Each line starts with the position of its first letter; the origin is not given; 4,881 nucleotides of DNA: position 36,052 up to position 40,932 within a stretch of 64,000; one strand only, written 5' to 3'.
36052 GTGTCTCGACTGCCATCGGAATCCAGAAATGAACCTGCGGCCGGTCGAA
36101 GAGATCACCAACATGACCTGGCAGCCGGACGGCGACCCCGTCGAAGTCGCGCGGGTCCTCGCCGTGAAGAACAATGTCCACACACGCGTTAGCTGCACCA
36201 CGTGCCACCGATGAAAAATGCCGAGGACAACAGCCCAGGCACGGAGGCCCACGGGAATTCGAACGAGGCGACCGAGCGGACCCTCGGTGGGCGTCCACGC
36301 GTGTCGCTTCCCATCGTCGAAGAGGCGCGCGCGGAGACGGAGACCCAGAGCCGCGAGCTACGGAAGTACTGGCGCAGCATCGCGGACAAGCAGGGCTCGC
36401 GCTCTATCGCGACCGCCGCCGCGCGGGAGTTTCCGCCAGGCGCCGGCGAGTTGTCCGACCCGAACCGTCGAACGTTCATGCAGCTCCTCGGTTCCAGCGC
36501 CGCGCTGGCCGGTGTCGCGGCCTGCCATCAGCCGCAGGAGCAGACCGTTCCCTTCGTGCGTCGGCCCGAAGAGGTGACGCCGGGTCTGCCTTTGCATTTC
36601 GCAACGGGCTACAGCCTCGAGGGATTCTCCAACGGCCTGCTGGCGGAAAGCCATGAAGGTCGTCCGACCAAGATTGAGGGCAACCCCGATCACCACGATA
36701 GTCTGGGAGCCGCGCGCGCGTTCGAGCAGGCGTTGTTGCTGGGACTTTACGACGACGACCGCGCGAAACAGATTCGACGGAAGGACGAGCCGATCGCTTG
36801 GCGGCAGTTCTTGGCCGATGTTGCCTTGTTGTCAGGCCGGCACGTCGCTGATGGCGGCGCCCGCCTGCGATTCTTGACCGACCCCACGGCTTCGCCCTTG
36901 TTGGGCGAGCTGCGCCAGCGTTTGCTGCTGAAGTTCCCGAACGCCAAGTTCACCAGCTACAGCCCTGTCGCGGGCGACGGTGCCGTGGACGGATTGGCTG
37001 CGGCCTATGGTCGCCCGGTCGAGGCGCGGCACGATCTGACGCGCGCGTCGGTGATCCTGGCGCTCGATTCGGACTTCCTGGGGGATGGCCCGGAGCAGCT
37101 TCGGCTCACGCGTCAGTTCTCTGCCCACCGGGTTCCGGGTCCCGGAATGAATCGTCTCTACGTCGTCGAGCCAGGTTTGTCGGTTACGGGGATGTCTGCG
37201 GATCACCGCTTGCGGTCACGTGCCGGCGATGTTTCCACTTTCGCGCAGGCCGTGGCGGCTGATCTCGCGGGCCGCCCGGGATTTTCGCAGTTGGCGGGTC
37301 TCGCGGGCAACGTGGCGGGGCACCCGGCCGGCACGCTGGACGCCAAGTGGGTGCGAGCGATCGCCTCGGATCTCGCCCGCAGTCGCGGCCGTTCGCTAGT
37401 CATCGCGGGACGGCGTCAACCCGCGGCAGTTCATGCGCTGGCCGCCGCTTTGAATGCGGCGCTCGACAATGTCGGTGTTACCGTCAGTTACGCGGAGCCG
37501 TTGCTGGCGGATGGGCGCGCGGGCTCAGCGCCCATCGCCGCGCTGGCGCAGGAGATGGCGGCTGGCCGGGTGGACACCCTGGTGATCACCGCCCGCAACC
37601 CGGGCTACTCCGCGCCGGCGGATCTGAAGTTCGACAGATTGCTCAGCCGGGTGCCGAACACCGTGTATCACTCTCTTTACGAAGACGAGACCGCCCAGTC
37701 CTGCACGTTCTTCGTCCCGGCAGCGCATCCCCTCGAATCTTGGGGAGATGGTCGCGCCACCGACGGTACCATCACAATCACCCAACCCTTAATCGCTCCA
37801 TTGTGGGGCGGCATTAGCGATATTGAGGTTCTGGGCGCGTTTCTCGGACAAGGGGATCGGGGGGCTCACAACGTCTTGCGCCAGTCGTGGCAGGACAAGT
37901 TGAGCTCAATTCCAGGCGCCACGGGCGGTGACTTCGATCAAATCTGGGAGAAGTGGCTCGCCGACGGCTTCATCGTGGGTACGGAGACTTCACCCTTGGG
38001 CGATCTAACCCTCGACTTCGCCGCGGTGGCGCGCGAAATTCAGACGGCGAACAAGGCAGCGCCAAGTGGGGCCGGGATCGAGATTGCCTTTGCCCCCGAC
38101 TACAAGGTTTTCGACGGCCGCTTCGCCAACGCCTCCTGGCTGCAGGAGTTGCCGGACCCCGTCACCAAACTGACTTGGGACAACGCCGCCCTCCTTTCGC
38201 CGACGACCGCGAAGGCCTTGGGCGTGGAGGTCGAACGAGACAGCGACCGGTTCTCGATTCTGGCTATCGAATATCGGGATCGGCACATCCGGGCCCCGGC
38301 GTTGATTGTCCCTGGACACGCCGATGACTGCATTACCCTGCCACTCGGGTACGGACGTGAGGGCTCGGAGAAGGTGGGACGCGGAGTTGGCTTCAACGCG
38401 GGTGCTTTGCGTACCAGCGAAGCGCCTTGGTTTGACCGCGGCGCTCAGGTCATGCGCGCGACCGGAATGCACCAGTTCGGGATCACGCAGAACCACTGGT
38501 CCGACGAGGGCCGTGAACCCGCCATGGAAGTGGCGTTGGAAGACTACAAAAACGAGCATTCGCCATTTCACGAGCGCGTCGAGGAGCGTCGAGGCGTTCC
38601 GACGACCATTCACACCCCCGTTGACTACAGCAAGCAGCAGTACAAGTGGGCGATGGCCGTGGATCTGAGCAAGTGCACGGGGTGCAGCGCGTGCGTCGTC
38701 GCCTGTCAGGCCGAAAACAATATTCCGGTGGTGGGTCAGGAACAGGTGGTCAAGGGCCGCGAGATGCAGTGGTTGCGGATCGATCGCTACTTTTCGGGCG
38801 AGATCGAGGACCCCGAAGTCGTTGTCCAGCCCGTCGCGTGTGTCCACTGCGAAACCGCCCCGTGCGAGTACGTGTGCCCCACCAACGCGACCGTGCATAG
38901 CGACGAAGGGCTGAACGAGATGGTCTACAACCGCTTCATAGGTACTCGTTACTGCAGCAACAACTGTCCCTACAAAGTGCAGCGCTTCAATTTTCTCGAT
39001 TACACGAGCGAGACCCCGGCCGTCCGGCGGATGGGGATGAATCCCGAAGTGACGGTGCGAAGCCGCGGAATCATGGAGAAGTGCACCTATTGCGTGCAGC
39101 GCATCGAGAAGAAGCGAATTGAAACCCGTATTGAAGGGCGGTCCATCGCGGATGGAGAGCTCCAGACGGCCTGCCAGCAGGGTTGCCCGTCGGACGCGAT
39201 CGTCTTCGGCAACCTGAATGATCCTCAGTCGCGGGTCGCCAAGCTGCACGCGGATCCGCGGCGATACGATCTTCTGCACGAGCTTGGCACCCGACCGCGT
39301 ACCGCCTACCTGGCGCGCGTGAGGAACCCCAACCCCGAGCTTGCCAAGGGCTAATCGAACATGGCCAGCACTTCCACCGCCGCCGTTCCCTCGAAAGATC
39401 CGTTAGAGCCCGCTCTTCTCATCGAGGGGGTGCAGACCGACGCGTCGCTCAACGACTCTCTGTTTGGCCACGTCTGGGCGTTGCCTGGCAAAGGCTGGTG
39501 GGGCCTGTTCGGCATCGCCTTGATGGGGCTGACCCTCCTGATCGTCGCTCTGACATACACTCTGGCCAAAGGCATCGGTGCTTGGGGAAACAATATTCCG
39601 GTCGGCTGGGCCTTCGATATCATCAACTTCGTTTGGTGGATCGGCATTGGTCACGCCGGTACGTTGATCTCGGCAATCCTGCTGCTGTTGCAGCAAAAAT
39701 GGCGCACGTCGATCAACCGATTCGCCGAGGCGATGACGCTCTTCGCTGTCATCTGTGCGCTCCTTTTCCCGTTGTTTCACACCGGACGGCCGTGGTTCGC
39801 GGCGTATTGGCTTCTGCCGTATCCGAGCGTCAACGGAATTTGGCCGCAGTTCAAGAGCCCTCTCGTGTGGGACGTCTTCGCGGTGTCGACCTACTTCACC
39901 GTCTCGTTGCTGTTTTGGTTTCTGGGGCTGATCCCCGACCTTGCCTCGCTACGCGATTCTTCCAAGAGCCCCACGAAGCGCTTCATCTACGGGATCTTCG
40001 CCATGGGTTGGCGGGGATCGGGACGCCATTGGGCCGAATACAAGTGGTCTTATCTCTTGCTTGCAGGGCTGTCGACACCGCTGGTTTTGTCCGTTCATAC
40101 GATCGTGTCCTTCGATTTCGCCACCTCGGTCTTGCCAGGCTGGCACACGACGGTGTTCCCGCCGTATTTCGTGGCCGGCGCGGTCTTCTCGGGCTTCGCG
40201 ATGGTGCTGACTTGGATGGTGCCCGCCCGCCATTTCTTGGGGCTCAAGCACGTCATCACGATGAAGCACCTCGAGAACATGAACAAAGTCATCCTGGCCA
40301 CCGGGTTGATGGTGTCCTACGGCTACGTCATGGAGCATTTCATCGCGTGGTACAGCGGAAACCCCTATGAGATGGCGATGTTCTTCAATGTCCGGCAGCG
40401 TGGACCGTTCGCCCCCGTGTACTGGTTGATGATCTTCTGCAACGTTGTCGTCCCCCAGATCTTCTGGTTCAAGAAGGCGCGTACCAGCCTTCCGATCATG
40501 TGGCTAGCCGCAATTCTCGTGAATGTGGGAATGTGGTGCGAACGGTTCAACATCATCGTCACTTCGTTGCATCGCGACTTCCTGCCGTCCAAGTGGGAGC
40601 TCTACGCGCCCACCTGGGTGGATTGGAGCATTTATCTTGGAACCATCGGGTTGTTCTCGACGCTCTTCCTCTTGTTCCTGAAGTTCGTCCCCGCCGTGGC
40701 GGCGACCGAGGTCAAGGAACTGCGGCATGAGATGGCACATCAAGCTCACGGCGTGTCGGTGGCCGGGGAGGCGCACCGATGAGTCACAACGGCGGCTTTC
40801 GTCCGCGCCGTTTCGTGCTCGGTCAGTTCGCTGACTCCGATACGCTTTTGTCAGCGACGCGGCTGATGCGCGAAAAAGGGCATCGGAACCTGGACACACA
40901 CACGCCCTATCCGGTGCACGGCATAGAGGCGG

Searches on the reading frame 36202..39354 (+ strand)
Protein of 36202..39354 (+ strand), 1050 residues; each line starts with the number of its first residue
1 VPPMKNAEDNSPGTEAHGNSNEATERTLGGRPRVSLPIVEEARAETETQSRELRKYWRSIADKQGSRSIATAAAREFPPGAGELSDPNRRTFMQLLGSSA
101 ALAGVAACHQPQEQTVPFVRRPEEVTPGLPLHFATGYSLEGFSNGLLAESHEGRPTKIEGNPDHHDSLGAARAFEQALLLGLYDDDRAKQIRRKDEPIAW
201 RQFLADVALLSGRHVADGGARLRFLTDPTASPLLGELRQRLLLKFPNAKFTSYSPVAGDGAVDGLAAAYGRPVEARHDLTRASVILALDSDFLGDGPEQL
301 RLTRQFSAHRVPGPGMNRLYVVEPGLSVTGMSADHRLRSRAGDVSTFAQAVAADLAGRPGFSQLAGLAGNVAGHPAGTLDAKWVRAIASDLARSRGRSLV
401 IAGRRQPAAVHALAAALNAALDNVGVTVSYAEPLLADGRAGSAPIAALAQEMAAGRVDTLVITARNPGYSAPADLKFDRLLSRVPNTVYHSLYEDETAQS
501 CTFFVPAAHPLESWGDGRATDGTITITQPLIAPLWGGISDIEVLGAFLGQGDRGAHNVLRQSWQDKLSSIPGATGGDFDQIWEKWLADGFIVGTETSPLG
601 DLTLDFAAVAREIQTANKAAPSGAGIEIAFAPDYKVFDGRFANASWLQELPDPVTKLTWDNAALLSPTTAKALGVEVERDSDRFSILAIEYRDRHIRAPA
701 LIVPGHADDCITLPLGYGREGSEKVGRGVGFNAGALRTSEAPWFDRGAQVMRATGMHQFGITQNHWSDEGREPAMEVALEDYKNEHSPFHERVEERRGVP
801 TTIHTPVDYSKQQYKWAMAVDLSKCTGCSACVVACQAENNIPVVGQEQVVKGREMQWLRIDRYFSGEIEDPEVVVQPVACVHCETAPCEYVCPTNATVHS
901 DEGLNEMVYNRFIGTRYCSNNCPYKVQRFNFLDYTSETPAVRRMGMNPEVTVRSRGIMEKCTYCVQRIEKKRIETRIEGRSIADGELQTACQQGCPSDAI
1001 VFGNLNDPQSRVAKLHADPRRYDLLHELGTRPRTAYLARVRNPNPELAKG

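Call 60: search_protein_families(library=pfam, proteins=[window:36202-39354:+], max_evalue=0.00001)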
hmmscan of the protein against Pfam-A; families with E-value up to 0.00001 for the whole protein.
window:36202-39354:+ (1050 aa): 3 families
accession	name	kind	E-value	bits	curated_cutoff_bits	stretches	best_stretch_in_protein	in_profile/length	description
PF12838.12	Fer4_7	-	8.5e-12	45.8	27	1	824-896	1-52/52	4Fe-4S dicluster domain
PF13247.11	Fer4_11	-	4.3e-06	27.3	26.2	1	874-930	4-62/100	4Fe-4S dicluster domain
PF13187.11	Fer4_9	-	6.8e-06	26.5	27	1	824-896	1-51/52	4Fe-4S dicluster domain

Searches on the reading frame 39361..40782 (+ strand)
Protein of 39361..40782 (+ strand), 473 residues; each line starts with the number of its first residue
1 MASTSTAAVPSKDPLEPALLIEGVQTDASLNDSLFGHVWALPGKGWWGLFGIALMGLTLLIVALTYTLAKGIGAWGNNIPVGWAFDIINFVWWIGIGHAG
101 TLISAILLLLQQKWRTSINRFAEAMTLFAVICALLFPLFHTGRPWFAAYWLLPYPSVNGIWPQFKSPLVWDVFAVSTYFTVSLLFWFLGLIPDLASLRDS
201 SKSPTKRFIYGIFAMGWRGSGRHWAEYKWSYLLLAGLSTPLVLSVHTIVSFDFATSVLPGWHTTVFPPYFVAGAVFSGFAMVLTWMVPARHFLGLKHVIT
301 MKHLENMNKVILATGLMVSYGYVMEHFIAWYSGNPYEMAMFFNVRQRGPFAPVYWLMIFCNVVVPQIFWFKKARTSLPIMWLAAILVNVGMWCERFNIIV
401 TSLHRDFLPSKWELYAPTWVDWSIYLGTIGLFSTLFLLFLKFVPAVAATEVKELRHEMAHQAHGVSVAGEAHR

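Call 60: search_protein_families(library=pfam, proteins=[window:39361-40782:+], max_evalue=0.00001)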
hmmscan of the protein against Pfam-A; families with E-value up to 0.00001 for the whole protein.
window:39361-40782:+ (473 aa): 1 family
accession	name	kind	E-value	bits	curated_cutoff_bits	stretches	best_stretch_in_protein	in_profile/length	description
PF03916.19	NrfD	-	2.4e-21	77.1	25.8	1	80-403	8-309/313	Polysulphide reductase, NrfD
